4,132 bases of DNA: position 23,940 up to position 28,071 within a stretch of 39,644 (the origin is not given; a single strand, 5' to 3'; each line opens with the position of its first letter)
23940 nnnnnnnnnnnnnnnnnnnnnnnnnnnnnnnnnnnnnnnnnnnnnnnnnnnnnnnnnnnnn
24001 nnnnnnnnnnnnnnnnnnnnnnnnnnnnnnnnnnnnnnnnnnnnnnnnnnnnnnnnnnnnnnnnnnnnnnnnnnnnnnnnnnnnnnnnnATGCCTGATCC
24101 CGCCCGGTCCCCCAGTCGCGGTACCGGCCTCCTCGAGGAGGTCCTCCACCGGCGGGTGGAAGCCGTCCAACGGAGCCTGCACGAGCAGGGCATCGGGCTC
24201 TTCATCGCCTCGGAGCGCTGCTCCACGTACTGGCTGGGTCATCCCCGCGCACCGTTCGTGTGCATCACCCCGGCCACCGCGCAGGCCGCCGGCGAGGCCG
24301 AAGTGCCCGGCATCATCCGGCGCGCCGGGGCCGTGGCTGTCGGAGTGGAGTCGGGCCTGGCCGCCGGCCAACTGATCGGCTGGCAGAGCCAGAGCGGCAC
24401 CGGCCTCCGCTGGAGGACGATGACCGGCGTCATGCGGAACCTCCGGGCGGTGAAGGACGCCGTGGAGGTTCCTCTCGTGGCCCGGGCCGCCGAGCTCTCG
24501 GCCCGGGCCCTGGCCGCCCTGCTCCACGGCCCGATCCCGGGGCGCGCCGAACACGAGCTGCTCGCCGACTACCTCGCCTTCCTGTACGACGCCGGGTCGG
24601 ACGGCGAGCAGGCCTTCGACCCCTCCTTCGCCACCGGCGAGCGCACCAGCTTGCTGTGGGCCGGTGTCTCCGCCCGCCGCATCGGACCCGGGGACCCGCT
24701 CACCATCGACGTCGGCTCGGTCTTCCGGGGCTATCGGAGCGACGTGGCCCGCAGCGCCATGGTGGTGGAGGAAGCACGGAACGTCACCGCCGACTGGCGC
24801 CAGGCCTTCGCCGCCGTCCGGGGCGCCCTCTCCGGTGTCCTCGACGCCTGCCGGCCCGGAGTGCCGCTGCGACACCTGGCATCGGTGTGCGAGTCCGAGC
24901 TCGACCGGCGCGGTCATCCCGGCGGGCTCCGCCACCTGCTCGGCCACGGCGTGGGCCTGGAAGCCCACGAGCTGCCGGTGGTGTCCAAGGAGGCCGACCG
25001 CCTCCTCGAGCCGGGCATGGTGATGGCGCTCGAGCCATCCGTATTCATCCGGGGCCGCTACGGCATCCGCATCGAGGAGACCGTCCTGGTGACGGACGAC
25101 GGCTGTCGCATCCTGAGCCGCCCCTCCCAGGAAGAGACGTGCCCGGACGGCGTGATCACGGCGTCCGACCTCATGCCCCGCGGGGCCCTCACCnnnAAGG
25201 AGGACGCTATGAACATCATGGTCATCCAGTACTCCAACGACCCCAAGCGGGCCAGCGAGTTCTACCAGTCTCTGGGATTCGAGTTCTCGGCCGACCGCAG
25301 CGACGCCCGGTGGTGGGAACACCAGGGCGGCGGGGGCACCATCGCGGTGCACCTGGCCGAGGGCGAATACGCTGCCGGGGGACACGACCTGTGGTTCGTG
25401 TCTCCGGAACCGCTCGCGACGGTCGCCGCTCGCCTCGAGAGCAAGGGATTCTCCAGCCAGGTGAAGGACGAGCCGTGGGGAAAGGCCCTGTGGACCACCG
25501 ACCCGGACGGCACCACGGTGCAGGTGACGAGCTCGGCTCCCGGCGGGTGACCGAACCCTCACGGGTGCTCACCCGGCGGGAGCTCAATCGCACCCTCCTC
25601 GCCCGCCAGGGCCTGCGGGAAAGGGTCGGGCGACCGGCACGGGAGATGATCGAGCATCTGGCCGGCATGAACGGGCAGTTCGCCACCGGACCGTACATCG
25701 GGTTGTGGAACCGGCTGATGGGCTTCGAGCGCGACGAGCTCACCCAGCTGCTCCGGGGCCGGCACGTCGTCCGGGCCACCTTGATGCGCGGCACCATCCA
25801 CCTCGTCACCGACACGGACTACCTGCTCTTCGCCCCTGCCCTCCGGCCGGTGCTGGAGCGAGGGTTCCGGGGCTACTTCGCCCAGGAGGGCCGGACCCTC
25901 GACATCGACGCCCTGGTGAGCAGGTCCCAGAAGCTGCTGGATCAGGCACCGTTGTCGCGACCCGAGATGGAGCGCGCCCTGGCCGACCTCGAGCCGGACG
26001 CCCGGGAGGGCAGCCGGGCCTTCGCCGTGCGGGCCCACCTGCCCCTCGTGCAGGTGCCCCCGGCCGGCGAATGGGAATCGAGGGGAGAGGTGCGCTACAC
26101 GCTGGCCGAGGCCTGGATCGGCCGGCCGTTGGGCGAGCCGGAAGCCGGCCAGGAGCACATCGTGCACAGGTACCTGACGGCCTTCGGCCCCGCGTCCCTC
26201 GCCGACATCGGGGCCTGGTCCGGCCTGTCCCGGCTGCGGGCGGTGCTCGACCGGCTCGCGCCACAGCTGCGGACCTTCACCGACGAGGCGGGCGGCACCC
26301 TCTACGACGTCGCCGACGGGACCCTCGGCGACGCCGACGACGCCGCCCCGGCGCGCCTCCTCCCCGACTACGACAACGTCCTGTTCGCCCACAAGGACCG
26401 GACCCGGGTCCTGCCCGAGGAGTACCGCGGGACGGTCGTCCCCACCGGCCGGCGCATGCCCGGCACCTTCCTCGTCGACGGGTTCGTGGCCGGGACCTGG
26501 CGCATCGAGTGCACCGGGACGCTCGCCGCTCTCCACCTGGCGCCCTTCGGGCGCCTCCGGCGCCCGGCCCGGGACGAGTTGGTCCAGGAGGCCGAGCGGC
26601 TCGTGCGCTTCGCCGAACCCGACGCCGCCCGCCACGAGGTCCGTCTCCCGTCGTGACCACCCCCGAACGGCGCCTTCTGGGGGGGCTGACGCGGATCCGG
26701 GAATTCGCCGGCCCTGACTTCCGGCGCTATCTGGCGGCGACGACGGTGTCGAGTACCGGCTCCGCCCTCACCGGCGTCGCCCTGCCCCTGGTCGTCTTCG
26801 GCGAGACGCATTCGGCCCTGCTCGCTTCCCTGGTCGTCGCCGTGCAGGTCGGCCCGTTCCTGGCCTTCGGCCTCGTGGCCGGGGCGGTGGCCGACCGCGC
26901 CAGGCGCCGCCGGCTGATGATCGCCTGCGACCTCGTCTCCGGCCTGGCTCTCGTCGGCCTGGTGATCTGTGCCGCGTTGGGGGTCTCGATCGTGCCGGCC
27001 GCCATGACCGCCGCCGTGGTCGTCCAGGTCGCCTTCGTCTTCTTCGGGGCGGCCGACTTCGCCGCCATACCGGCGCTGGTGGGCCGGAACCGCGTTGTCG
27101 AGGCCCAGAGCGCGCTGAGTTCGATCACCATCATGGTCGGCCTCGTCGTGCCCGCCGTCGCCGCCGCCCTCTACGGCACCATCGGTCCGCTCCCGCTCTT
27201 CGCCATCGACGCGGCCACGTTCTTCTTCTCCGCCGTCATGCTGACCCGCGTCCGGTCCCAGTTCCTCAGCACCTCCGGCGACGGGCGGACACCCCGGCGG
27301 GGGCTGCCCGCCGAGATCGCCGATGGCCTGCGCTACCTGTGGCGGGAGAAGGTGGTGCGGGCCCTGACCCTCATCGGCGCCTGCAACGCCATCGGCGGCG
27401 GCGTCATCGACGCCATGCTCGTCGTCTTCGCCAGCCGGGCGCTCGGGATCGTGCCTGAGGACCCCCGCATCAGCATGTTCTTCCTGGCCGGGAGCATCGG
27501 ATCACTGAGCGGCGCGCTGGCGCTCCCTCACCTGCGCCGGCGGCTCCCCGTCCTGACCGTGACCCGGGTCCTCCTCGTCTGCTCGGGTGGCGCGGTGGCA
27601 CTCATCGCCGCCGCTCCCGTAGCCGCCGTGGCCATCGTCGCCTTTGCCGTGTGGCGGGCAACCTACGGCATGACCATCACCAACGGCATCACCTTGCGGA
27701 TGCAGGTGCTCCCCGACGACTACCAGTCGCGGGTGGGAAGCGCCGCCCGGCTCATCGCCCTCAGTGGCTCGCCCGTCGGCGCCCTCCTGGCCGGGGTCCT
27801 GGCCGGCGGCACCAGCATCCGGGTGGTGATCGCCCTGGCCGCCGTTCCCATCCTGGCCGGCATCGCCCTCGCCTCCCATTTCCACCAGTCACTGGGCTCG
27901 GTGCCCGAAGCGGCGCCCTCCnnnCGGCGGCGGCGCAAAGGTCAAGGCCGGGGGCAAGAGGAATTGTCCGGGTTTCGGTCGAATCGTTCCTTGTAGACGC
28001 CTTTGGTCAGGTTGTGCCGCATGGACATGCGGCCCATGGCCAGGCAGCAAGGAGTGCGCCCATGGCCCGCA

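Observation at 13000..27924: Two-module YcaO/SagB RiPP-like gene cluster whose tailoring set I cannot place in a described RiPP class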

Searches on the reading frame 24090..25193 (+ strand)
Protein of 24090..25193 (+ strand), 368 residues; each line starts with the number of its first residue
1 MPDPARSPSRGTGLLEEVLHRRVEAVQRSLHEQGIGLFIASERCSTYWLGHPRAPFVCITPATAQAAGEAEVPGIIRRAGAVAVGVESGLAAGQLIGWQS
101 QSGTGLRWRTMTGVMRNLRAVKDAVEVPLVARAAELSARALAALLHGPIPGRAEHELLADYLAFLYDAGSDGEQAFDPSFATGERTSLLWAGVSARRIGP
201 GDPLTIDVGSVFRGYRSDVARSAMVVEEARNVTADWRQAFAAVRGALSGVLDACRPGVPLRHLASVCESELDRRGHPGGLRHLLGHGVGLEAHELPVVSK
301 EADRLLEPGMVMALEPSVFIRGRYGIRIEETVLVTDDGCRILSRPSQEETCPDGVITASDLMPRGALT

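Call 6: search_protein_families(library=pfam, proteins=[window:24090-25193:+], max_evalue=0.01)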
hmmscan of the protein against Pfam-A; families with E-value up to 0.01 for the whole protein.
window:24090-25193:+ (368 aa): 1 family
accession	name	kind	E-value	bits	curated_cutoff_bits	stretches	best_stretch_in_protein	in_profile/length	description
PF00557.29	Peptidase_M24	-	6.2e-43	147.4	23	1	131-336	4-208/208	Metallopeptidase family M24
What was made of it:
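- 24090..25196 (+): G10: M24 Xaa-Pro peptidase with intact metal site, coupled to the YcaO gene. PF00557 6e-43 (call 6).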

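Call 7: search_protein_families(library=ncbifam, proteins=[window:24090-25193:+], max_evalue=0.01)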
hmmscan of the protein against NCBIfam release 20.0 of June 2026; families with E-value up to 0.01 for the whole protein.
window:24090-25193:+ (368 aa): 13 families
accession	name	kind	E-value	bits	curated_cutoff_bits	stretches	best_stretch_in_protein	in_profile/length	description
NF040821.1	dipep_PepQ_Arch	equivalog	7.9e-36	123.8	630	1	109-346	110-342/346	Xaa-Pro dipeptidase PepQ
NF007310.0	PRK09795.1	equivalog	3.3e-29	101.8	393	1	104-342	110-348/361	aminopeptidase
NF008131.0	PRK10879.1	equivalog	2.7e-17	62.7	465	2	280-343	346-418/438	Xaa-Pro aminopeptidase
TIGR00500.1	met_pdase_I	equivalog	5.5e-16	58.8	171.35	1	198-320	84-205/247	type I methionyl aminopeptidase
NF038259.1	ectoine_DoeA_2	exception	2e-14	53.1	575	1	112-341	144-375/386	ectoine hydrolase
NF011174.0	PRK14576.1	subfamily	9.3e-14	51.1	487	1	104-344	160-396/405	putative endopeptidase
NF008970.0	PRK12318.1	equivalog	2.6e-11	43.3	267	1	199-322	127-248/291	methionyl aminopeptidase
NF011720.0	PRK15173.1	subfamily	3e-11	42.9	420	1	194-344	186-334/343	peptidase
NF011173.0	PRK14575.1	equivalog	4e-11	42.5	850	1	194-344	249-397/406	putative peptidase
NF043017.1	DimsulpropLyDddP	equivalog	2e-07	30.2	600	1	102-344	186-435/443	dimethylsulfonioproprionate lyase DddP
NF010133.0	PRK13607.1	equivalog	0.00017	20.5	339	0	114-258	154-292/443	Xaa-Pro dipeptidase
TIGR00501.1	met_pdase_II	equivalog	0.00079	19.1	222.65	1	197-316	74-189/295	type II methionyl aminopeptidase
NF009533.0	PRK12897.1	equivalog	0.0059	16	488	0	200-325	87-211/248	type I methionyl aminopeptidase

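Call 65: search_solved_structures(query=window:24090-25193:+, max_evalue=1e-10, show_alignments=1)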
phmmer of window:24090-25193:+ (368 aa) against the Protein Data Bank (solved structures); distinct sequences matched with E-value up to 1e-10: 31.
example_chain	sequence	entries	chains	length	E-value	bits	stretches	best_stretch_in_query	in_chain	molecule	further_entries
1pv9_A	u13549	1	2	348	9.4e-37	130.1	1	83-347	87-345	Xaa-Pro dipeptidase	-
1wy2_A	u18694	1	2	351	2.4e-36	128.7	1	80-347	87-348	Xaa-Pro dipeptidase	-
3q6d_A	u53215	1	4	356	9.6e-30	107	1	110-347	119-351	Proline dipeptidase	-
2zsg_A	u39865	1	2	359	5.4e-29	104.6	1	115-343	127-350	Aminopeptidase P, putative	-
5cdl_A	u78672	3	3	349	1.2e-28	103.4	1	109-348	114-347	Proline dipeptidase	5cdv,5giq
5giu_A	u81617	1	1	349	1.2e-28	103.4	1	109-348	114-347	Proline dipeptidase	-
5cnx_A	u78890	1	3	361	4e-27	98.4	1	98-343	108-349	Aminopeptidase YpdF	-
4rgz_A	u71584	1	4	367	8.8e-27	97.3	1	112-342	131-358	Xaa-Pro aminopeptidase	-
4fkc_A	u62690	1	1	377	9.5e-27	97.2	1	112-342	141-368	Xaa-Pro aminopeptidase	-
1wn1_A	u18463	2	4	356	5.3e-26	94.7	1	86-346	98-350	dipeptidase | 356aa long hypothetical dipeptidase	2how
4ege_A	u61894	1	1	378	1.4e-24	90.1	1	110-346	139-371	Dipeptidase PepE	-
7n02_A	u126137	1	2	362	7.9e-20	74.4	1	94-343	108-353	Aminopeptidase P family protein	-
6xmr_A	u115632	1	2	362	8e-20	74.4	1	94-343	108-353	Aminopeptidase P family protein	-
7k3u_A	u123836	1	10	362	8e-20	74.4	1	94-343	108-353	Aminopeptidase P family protein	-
4zng_C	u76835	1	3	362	8e-20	74.4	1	94-343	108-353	Prolidase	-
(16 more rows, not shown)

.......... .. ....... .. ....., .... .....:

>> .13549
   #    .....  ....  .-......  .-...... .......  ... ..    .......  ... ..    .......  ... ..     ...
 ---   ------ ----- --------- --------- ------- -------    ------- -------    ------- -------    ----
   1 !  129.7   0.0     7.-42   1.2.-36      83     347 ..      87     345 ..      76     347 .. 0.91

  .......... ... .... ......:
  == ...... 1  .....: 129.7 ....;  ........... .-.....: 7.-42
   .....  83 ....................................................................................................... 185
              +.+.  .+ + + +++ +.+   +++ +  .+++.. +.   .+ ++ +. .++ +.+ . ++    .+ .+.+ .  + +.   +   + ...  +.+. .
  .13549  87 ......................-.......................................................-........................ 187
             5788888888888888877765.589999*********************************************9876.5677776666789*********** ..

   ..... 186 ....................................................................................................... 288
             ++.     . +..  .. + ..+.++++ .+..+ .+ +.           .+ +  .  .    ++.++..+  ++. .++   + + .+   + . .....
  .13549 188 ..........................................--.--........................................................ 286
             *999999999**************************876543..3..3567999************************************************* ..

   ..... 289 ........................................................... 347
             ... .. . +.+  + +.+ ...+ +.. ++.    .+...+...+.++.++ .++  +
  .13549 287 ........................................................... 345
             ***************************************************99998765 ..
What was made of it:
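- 24090..25196 (+): Prolidase 1pv9 9e-37 with D, D, H, E, E aligned (call 65).
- The M24 metal ligands are intact and its nearest solved relatives are all Xaa-Pro enzymes (call 65).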

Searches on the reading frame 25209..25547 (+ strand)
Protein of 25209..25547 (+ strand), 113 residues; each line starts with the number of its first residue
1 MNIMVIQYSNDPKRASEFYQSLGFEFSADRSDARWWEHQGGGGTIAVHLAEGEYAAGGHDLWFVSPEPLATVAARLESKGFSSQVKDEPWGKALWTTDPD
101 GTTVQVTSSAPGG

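Call 10: search_protein_families(library=pfam, proteins=[window:25209-25547:+], max_evalue=0.01)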
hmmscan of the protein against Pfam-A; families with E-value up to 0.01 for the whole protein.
window:25209-25547:+ (113 aa): 1 family
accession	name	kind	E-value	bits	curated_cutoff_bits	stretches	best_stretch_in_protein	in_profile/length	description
PF00903.31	Glyoxalase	-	1.2e-06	29.3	20.6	1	7-106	7-121/121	Glyoxalase/Bleomycin resistance protein/Dioxygenase superfamily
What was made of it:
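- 25209..25550 (+): G11: small VOC (glyoxalase/bleomycin-resistance fold) protein. PF00903 1e-6 (call 10).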

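Call 64: search_protein_families(library=ncbifam, proteins=[window:25209-25547:+], max_evalue=1)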
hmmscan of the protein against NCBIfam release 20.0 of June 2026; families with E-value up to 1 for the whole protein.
window:25209-25547:+ (113 aa): 1 family
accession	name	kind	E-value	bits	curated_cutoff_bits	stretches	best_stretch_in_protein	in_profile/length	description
NF000496.2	Fos_GSH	equivalog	0.2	11.7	180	1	59-107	67-115/136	fosfomycin resistance glutathione transferase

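Call 66: search_solved_structures(query=window:25209-25547:+, max_evalue=1, show_alignments=1)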
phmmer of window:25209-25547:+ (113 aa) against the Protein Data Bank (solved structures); distinct sequences matched with E-value up to 1: 7.
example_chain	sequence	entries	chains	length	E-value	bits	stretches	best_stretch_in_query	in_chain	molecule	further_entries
5ump_A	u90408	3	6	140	0.00028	24.1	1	10-107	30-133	Glyoxalase/bleomycin resisance protein/dioxygenase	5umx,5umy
5w27_A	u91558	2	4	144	0.00031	23.9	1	10-107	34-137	Glyoxalase/bleomycin resisance protein/dioxygenase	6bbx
5ujp_A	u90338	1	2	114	0.00032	23.9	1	10-105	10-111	Glyoxalase/bleomycin resisance protein/dioxygenase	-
4y1b_A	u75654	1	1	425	0.089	16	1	33-101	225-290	AntE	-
4y0k_A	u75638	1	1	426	0.089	16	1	33-101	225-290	AntE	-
1kmz_A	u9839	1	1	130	0.36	14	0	10-107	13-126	mitomycin-binding protein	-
1zlm_A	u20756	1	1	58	0.82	12.9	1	7-44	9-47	Osteoclast stimulating factor 1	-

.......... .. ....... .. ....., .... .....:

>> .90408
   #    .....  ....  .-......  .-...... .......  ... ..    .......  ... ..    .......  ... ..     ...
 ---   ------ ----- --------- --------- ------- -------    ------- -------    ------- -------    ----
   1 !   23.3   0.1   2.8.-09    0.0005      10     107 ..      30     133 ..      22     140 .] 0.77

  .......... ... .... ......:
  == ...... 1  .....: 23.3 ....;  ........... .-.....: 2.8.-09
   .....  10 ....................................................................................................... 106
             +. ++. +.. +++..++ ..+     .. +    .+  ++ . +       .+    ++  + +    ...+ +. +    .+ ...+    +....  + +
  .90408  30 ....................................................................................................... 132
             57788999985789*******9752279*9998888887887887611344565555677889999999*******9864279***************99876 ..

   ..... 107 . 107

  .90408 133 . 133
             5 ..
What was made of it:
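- VOC similarity to drug-binding proteins is weak (E about 3e-4, call 66). The VOC hits are weak (call 66).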

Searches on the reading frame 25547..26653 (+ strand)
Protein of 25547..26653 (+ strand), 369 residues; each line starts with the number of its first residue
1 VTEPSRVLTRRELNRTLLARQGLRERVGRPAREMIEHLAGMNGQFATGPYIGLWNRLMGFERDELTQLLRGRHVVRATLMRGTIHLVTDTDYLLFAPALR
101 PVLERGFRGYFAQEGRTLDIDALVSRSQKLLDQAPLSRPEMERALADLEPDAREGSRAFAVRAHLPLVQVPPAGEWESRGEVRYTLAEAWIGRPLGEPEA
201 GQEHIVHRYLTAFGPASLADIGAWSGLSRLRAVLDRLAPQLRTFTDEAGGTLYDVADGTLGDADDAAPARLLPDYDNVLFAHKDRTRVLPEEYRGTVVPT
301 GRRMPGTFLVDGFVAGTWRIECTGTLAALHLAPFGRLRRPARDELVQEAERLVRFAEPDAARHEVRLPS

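Call 10: search_protein_families(library=pfam, proteins=[window:25547-26653:+], max_evalue=0.01)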
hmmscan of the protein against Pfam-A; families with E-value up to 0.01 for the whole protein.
window:25547-26653:+ (369 aa): 1 family
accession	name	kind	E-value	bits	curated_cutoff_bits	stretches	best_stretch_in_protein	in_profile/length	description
PF06224.18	AlkZ-like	-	2e-77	261.5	25.9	1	35-355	1-329/329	DNA glycosylase AlkZ-like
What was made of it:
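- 25547..26656 (+): G12: AlkZ-like (HTH_42) DNA glycosylase homologue, with N-G-Q at the AlkZ Q-A-Q position. PF06224 2e-77 (call 10).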

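Call 61: search_solved_structures(query=window:25547-26653:+, max_evalue=0.001, show_alignments=2)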
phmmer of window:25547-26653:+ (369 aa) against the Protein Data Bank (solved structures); distinct sequences matched with E-value up to 0.001: 1.
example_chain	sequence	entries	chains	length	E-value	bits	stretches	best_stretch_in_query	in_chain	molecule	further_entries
5uuj_A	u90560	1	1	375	1.1e-06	31.3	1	17-322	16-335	AlkZ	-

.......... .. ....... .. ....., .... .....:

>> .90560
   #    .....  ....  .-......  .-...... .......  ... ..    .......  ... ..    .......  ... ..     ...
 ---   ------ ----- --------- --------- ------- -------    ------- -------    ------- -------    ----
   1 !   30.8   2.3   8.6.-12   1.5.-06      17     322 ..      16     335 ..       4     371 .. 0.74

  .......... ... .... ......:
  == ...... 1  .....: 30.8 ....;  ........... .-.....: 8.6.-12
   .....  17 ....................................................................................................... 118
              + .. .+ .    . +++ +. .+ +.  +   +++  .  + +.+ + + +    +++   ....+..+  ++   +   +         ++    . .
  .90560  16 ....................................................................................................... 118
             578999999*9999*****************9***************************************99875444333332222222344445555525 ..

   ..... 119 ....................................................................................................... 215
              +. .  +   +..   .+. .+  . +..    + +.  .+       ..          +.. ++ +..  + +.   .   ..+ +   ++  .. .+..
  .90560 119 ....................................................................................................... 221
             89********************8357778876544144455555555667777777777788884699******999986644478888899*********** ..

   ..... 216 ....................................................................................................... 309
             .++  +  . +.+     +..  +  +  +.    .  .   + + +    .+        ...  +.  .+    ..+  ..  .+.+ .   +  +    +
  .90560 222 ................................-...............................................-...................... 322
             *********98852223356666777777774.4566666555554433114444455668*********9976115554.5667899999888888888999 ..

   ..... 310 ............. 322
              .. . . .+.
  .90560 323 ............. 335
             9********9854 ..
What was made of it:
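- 25547..26656 (+): Aligned to AlkZ 5uuj (call 61).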

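Call 64: search_protein_families(library=ncbifam, proteins=[window:25547-26653:+], max_evalue=1)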
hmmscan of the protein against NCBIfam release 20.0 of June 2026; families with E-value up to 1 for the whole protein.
window:25547-26653:+ (369 aa): 0 families

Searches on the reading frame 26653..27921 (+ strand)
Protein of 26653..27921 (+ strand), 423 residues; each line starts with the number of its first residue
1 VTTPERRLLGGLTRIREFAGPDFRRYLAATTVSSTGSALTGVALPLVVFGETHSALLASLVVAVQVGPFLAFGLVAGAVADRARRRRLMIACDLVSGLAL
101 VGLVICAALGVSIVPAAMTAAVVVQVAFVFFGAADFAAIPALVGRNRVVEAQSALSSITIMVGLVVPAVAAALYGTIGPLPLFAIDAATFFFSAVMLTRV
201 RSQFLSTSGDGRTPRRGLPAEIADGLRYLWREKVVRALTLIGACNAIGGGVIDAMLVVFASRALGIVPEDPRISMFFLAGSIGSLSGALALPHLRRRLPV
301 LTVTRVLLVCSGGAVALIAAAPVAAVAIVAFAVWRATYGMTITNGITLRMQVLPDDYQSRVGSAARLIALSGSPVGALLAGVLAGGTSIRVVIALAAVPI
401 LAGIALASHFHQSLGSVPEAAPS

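Call 10: search_protein_families(library=pfam, proteins=[window:26653-27921:+], max_evalue=0.01)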
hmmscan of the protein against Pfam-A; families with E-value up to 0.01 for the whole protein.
window:26653-27921:+ (423 aa): 2 families
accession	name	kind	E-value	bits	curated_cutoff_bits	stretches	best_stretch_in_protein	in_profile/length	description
PF07690.21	MFS_1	-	1.9e-21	76.8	33.4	1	28-376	3-346/347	Major Facilitator Superfamily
PF05977.19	MFS_3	-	9.3e-19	67.7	27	1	22-410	11-393/524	Transmembrane secretion effector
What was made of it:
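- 26653..27924 (+): G13: MFS_3 exporter of module 2. Call 10.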
